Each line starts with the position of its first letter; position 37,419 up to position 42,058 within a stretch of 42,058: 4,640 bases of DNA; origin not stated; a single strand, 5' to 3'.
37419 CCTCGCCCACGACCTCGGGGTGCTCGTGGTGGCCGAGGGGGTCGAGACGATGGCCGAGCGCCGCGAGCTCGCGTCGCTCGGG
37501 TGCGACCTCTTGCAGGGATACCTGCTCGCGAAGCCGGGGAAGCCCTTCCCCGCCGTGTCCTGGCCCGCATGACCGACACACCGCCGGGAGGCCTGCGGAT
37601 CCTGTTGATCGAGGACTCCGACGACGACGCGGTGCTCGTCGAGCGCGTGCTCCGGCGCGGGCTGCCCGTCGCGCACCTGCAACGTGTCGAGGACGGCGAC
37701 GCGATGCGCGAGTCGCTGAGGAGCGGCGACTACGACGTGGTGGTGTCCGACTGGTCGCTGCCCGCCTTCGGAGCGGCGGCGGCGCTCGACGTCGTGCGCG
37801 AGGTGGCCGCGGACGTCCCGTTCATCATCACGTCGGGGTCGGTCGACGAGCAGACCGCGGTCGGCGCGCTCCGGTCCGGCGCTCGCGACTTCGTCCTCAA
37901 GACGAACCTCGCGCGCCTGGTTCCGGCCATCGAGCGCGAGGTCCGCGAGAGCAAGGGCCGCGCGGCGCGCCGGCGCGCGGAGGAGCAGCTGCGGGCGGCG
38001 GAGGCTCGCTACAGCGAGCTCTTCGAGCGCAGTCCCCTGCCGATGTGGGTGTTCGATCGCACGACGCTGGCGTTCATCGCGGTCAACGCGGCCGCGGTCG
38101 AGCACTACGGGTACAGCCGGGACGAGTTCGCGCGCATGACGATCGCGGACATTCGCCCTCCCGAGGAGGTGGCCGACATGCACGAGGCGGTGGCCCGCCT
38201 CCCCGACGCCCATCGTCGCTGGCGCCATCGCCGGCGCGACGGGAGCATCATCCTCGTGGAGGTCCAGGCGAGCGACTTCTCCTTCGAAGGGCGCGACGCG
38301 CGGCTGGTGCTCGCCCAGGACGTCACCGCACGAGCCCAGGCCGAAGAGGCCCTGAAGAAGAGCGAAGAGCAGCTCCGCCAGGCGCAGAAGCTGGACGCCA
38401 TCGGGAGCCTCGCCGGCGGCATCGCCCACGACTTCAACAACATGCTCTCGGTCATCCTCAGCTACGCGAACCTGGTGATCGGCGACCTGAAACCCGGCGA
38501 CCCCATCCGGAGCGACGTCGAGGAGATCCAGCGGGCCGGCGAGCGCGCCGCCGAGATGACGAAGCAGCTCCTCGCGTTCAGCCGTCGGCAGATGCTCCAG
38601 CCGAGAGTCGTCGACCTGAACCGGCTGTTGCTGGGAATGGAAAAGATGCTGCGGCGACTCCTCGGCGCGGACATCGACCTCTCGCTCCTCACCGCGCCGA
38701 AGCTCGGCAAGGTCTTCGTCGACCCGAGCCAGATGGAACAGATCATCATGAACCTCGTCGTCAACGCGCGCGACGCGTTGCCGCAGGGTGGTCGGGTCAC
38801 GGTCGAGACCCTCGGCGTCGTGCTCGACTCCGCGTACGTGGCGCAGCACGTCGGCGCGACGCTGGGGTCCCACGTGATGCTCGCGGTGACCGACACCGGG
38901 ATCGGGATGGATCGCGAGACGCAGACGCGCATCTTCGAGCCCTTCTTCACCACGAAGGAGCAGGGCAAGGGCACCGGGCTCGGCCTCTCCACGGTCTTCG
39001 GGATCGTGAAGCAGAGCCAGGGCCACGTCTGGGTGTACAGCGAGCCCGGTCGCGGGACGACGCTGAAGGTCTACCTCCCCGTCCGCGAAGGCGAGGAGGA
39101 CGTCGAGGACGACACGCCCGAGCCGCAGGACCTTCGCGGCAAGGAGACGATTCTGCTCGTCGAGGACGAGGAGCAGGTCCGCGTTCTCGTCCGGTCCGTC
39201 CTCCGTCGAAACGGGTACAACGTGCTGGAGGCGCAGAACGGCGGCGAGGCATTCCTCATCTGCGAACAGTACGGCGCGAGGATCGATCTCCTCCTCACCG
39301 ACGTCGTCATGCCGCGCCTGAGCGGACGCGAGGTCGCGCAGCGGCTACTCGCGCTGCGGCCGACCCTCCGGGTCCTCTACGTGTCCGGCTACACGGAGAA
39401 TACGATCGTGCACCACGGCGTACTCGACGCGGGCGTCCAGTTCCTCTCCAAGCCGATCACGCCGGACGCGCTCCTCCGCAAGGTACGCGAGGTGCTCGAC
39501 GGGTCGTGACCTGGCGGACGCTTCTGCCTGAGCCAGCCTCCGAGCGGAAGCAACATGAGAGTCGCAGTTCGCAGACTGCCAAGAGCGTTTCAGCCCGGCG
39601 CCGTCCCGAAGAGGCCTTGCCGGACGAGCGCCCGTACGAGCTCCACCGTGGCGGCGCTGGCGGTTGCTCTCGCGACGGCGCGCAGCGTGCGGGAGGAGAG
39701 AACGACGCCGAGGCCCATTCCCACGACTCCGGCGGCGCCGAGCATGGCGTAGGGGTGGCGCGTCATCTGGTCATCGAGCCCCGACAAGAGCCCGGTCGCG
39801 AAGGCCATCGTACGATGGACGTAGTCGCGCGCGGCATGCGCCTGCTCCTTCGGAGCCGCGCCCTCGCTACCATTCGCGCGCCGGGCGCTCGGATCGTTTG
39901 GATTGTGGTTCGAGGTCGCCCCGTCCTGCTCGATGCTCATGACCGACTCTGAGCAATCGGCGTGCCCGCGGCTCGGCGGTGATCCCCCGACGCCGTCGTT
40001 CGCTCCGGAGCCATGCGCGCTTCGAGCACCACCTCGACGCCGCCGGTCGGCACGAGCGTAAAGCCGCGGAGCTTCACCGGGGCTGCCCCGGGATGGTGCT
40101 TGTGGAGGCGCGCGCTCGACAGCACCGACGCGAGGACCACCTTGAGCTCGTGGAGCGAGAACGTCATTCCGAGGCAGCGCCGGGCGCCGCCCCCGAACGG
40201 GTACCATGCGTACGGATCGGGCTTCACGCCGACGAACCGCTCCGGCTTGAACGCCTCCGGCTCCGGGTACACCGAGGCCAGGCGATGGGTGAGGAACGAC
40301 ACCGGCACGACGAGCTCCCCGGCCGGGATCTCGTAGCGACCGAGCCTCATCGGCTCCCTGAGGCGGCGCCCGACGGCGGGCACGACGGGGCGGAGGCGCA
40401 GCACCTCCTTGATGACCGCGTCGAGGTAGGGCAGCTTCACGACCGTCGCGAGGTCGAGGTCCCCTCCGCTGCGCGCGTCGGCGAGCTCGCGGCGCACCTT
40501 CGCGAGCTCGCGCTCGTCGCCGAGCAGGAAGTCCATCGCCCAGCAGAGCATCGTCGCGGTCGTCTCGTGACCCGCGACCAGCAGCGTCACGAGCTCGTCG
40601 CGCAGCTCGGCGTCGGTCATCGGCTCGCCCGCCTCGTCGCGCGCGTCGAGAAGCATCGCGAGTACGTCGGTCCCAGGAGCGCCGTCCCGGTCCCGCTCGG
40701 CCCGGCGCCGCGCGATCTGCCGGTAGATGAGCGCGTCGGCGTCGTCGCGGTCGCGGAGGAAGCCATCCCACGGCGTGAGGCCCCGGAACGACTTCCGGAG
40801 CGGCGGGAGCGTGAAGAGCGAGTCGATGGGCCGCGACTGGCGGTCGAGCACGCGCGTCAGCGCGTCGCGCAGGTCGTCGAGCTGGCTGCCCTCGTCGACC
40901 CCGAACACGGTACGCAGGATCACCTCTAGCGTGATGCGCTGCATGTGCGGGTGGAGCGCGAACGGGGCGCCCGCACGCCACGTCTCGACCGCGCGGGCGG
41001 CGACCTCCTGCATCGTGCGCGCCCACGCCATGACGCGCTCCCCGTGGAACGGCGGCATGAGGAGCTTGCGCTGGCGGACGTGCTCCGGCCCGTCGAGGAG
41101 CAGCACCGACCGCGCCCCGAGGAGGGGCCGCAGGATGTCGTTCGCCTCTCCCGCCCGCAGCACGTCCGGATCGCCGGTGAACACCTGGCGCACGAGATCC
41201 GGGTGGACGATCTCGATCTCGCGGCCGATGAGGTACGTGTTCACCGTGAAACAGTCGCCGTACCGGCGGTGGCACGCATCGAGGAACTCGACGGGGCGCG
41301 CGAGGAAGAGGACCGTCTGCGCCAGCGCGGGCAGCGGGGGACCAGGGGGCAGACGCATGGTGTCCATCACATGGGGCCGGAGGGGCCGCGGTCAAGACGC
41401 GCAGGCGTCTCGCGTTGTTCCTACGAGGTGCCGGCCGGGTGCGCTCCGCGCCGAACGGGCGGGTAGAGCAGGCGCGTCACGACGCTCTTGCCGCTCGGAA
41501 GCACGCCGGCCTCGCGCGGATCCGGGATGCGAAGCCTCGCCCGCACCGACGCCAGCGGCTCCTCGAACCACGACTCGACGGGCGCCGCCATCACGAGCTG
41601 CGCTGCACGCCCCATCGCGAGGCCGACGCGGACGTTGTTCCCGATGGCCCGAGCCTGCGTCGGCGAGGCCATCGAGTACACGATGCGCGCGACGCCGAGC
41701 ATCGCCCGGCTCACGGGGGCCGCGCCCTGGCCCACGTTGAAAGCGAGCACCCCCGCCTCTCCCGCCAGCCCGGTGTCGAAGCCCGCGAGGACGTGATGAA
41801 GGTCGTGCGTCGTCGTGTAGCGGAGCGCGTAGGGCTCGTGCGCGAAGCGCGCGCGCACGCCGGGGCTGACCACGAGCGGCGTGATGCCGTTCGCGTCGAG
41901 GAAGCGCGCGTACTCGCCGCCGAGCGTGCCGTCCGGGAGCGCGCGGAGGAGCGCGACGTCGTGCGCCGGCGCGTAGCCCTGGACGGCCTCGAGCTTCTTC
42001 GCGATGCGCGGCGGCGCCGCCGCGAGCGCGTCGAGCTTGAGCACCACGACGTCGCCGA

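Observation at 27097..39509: Wsp/Frz-like chemosensory operon wired to a triple-receiver kinase and a divergent REC-EAL: candidate chemosensory-to-phosphorelay-to-c-di-GMP-degradation system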

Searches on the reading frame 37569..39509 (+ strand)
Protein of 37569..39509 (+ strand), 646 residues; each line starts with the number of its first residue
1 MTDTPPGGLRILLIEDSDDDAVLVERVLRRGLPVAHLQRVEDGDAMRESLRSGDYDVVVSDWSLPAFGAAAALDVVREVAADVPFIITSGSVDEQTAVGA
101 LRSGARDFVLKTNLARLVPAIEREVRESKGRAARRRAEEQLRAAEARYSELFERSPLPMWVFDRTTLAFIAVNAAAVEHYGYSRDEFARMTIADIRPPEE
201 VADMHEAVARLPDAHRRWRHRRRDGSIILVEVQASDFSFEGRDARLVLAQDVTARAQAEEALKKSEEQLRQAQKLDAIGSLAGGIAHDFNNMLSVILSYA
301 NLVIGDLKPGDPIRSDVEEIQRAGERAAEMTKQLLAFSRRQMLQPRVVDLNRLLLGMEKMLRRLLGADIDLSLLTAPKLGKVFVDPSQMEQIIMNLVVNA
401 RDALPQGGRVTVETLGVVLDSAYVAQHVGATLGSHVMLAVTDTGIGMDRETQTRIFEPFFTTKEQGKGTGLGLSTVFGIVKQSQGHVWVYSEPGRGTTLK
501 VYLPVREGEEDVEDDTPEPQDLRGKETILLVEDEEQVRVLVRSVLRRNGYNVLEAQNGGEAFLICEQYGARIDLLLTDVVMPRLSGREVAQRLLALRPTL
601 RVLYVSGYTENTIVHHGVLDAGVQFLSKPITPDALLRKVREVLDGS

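Call 4: search_protein_families(library=pfam, proteins=[window:37569-39509:+], max_evalue=0.001)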
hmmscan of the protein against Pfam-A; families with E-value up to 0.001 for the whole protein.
window:37569-39509:+ (646 aa): 8 families
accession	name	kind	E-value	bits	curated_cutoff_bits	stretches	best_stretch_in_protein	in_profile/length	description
PF00072.30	Response_reg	-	2e-33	115.3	30.2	2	528-639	1-110/111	Response regulator receiver domain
PF02518.31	HATPase_c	-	7.8e-24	84.7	26.4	1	385-506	2-110/111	Histidine kinase-, DNA gyrase B-, and HSP90-like ATPase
PF00989.32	PAS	-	1.3e-07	32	22.6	1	147-243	2-102/113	PAS fold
PF00512.31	HisKA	-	2.6e-07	31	26.9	1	280-341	4-64/66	His Kinase A (phospho-acceptor) domain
PF13426.13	PAS_9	-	4.1e-07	30.7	27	1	159-254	4-103/103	PAS domain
PF08447.18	PAS_3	-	4.5e-06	27.3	25.6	1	170-235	2-73/89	PAS fold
PF13188.13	PAS_8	-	4.7e-06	26.8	21.8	1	146-199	1-53/65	PAS domain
PF08448.16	PAS_4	-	2.2e-05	25.1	23.1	1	152-256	1-109/110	PAS fold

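Call 60: search_protein_families(library=ncbifam, proteins=[window:37569-39509:+], max_evalue=1e-10)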
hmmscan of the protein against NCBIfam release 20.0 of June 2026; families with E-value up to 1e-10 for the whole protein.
window:37569-39509:+ (646 aa): 85 families (the best 25 are shown)
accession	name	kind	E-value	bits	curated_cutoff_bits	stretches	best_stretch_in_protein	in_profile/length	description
NF046020.1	HisKinCckABruc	equivalog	1.6e-123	413.4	1000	1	131-644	331-868/868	cell cycle histidine kinase CckA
NF010076.0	PRK13557.1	subfamily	2.4e-110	369.5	631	1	153-645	37-535/540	histidine kinase famiy protein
NF046026.1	HisKinCckACaul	equivalog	1.3e-104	350.7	1000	1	261-643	285-676/678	cell cycle histidine kinase CckA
NF010411.0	PRK13837.1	equivalog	9.9e-76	255.4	647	1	252-640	424-809/828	two-component system VirA-like sensor kinase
NF047466.1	hybrid_RR_LvrB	exception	6.9e-65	219.6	500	2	250-505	124-376/377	hybrid histidine kinase/response regulator LvrB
NF008468.0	PRK11360.1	equivalog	2.9e-51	174.6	646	1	169-511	290-614/616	two-component system sensor histidine kinase AtoS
NF052574.1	HisKinEspCMyxo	equivalog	4.5e-49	167.3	1200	1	132-644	274-784/785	serine histidine kinase EspC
NF052573.1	HisKinEspAMyxo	equivalog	9.8e-46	156.1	1400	1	133-605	245-712/755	serine histidine kinase EspA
NF007688.0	PRK10364.1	equivalog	6.3e-38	130.7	479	1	259-508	221-454/460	two-component system sensor histidine kinase ZraS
TIGR02956.1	TMAO_torS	equivalog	4.8e-35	120.9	676.5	1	314-645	499-822/967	TMAO reductase system sensor histidine kinase/response regulator TorS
NF038348.1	T2SS_HK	subfamily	2.8e-31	108.6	450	1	379-506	462-574/574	histidine kinase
NF008302.0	PRK11091.1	equivalog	2.9e-31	108.4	838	1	339-640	346-640/779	aerobic respiration two-component sensor histidine kinase ArcB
NF041947.1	LuxQ_Vibrio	equivalog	3.2e-31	108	1200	1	139-635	342-831/843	quorum-sensing autoinducer 2 sensor kinase/phosphatase LuxQ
NF041777.1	sens_FixL_Rhizob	equivalog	1.4e-27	96.5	850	1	135-507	112-483/485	sensor protein FixL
NF047874.1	MASE3_PAS_HK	subfamily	2.8e-27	95.8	560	1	383-514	514-634/655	MASE3 domain-containing sensor histidine kinase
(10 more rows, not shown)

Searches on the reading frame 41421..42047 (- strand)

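Call 35: search_protein_families(library=pfam, proteins=[window:41421-42047:-], max_evalue=0.001)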
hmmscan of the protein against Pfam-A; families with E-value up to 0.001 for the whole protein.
window:41421-42047:- (208 aa): 1 family
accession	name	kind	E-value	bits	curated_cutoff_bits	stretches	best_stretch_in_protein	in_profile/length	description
PF05019.18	Coq4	-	4.5e-15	56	22.9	1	30-176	74-219/221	Coenzyme Q (ubiquinone) biosynthesis protein Coq4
